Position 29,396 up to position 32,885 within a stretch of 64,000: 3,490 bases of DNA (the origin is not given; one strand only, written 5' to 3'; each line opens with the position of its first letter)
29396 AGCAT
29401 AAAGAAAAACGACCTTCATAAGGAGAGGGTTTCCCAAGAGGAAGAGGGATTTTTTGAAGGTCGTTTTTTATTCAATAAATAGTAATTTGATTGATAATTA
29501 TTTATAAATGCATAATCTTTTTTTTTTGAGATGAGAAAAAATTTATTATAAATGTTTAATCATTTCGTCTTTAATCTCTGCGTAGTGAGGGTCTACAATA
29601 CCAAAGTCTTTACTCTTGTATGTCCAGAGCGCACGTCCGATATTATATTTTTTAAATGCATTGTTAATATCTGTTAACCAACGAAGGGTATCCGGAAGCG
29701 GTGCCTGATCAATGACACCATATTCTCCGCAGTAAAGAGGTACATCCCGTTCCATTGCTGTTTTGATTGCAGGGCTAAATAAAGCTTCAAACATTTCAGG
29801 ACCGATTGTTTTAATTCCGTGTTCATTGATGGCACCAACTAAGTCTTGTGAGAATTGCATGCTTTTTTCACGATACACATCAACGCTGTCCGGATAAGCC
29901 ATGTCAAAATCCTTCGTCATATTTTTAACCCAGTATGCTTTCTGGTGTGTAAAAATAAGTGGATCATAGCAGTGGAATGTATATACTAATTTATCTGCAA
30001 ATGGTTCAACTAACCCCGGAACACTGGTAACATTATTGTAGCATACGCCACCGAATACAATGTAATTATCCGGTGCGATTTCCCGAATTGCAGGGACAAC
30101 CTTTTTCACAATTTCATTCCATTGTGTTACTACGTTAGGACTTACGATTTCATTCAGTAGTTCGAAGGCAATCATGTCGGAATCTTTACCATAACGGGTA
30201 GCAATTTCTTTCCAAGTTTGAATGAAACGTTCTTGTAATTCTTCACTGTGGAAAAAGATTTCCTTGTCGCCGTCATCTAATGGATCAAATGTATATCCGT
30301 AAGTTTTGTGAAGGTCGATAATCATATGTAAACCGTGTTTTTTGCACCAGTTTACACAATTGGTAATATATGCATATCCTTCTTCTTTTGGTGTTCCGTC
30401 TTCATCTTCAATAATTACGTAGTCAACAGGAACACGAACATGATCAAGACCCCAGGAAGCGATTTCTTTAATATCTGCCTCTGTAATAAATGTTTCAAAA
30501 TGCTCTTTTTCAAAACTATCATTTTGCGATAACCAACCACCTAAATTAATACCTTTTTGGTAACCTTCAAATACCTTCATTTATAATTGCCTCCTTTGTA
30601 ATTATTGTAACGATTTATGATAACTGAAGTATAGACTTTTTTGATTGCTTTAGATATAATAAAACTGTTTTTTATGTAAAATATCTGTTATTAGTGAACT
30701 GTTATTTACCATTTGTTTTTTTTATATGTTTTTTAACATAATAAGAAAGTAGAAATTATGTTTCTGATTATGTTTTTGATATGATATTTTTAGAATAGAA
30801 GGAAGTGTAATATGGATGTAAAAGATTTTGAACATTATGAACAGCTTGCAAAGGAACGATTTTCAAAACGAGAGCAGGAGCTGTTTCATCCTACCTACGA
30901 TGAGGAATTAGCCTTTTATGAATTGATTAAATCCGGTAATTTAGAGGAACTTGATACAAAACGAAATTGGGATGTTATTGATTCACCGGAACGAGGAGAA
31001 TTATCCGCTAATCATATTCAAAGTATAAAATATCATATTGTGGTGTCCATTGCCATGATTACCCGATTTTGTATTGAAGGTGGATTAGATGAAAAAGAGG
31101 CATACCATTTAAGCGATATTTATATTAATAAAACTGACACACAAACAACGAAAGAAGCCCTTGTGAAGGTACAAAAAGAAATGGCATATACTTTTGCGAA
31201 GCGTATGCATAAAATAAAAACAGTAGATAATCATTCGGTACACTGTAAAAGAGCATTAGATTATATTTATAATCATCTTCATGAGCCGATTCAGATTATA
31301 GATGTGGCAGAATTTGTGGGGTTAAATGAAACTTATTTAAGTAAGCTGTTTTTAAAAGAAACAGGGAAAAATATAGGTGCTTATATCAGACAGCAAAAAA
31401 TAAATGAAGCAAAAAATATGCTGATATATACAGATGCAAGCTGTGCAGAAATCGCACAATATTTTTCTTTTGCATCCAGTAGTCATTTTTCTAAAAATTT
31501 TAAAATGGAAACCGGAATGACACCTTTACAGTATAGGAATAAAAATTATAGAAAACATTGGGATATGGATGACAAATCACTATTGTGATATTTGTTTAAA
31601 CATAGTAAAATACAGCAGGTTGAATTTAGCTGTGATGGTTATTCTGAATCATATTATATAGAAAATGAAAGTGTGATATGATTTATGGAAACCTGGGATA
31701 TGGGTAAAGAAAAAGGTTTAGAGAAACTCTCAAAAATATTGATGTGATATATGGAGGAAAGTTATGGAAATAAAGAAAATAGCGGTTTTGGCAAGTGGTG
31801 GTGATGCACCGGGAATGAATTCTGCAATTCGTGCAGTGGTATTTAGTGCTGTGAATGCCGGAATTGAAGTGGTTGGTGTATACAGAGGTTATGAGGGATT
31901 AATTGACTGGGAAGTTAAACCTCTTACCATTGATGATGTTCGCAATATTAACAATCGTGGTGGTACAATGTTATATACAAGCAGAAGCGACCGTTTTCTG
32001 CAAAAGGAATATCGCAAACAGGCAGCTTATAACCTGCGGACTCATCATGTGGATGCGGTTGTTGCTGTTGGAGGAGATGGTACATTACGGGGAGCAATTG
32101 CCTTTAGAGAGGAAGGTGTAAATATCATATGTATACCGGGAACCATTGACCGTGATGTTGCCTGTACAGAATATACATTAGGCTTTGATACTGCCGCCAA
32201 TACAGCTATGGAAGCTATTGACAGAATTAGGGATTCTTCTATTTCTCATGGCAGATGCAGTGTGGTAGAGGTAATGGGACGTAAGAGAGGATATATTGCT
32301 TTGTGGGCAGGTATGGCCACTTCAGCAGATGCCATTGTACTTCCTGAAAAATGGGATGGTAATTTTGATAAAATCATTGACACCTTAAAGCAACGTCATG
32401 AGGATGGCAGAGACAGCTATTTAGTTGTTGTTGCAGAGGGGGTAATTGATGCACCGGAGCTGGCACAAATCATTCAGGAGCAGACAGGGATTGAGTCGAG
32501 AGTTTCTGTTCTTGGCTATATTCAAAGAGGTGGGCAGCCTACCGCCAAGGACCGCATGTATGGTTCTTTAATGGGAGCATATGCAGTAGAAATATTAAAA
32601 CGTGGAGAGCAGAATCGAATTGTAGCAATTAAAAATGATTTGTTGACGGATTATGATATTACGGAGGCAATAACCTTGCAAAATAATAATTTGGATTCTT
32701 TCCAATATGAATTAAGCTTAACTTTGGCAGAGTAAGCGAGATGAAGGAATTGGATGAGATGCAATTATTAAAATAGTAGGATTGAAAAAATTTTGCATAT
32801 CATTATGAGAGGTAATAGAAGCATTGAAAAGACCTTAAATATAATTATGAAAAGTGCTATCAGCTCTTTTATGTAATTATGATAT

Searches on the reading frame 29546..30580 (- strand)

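Call 88: search_protein_families(library=pfam, proteins=[window:29546-30580:-], max_evalue=0.00001)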
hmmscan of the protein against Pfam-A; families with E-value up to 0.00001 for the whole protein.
window:29546-30580:- (344 aa): 1 family
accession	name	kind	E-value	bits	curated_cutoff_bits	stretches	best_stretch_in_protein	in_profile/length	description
PF00150.24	Cellulase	-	1.4e-40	140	23.5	1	28-324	18-271/272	Cellulase (glycosyl hydrolase family 5)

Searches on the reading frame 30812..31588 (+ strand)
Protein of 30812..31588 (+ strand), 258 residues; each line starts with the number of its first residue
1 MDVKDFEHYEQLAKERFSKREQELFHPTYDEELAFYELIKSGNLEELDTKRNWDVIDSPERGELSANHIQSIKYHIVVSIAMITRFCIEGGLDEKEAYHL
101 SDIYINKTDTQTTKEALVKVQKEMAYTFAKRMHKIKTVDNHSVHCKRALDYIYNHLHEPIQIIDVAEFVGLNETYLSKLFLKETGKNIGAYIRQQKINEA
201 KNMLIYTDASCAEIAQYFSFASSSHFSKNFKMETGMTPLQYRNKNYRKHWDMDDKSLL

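Call 88: search_protein_families(library=pfam, proteins=[window:30812-31588:+], max_evalue=0.00001)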
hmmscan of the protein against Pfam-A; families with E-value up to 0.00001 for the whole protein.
window:30812-31588:+ (258 aa): 2 families
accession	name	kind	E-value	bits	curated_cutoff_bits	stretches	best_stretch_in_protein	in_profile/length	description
PF12833.13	HTH_18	-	3.1e-21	75.9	33.6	1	166-243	2-79/80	Helix-turn-helix domain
PF00165.29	HTH_AraC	-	4.1e-15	55.9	26.6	1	212-243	12-42/42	Bacterial regulatory helix-turn-helix proteins, AraC family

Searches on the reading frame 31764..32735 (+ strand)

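Call 88: search_protein_families(library=pfam, proteins=[window:31764-32735:+], max_evalue=0.00001)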
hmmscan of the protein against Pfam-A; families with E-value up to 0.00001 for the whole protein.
window:31764-32735:+ (323 aa): 1 family
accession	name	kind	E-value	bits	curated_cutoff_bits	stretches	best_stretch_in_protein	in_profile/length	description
PF00365.25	PFK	-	6.8e-102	341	30.9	1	5-278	1-277/277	Phosphofructokinase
